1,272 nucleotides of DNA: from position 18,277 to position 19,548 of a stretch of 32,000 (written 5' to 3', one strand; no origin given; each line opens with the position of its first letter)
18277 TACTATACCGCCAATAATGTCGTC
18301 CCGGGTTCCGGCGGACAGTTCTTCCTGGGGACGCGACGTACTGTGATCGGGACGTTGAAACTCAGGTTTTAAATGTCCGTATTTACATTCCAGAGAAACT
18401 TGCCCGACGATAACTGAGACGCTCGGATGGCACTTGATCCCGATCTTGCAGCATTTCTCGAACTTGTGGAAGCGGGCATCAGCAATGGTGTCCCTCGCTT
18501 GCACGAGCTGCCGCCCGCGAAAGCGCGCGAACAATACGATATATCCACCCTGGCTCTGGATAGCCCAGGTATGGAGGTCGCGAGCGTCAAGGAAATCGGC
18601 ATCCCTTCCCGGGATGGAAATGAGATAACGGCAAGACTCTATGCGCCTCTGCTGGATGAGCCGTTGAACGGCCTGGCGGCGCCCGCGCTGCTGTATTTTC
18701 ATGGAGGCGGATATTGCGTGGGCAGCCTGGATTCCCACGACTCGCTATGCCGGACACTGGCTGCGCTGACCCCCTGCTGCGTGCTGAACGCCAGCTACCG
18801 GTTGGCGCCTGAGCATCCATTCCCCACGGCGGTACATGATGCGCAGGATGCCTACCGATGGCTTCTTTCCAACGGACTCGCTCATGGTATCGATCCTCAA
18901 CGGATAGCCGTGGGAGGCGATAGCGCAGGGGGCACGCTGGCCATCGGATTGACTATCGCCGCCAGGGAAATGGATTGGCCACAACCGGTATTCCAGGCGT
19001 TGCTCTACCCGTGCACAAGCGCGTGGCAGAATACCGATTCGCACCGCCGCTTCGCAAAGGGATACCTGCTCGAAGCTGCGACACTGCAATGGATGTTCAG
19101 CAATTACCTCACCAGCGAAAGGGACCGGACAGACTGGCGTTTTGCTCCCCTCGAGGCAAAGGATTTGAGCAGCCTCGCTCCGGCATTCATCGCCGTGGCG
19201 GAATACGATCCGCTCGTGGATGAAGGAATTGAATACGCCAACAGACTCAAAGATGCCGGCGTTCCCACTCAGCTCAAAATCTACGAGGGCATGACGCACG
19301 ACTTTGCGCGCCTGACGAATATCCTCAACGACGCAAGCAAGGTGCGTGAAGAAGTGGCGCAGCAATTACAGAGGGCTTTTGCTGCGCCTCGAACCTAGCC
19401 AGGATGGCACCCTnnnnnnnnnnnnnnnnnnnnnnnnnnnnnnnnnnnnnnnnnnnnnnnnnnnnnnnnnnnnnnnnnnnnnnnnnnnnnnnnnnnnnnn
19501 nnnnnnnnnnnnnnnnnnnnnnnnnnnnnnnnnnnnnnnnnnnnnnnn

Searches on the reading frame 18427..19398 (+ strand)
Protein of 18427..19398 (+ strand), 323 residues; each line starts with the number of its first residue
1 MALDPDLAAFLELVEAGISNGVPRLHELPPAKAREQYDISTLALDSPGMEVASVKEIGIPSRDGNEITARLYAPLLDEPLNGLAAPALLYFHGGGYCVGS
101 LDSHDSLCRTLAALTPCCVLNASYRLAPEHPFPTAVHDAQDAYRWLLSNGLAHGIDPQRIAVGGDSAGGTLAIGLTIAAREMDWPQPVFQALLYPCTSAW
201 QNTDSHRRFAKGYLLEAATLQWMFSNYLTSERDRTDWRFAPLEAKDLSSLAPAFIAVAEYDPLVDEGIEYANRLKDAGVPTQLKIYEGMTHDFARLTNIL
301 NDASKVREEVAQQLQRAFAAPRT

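Call 70: search_protein_families(library=pfam, proteins=[window:18427-19398:+], max_evalue=0.00001)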
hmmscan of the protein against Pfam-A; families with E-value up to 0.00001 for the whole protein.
window:18427-19398:+ (323 aa): 4 families
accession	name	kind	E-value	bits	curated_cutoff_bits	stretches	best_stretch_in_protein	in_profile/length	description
PF07859.19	Abhydrolase_3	-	5.5e-72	242.4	25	1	88-294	1-209/210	alpha/beta hydrolase fold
PF20434.5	BD-FAE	-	3.5e-15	56.5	26.8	1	85-174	13-105/215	BD-FAE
PF00326.27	Peptidase_S9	-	5.7e-06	26.4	22.6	0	136-298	45-194/213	Prolyl oligopeptidase family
PF00135.34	COesterase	-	7.2e-06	25.7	27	0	85-177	103-202/515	Carboxylesterase family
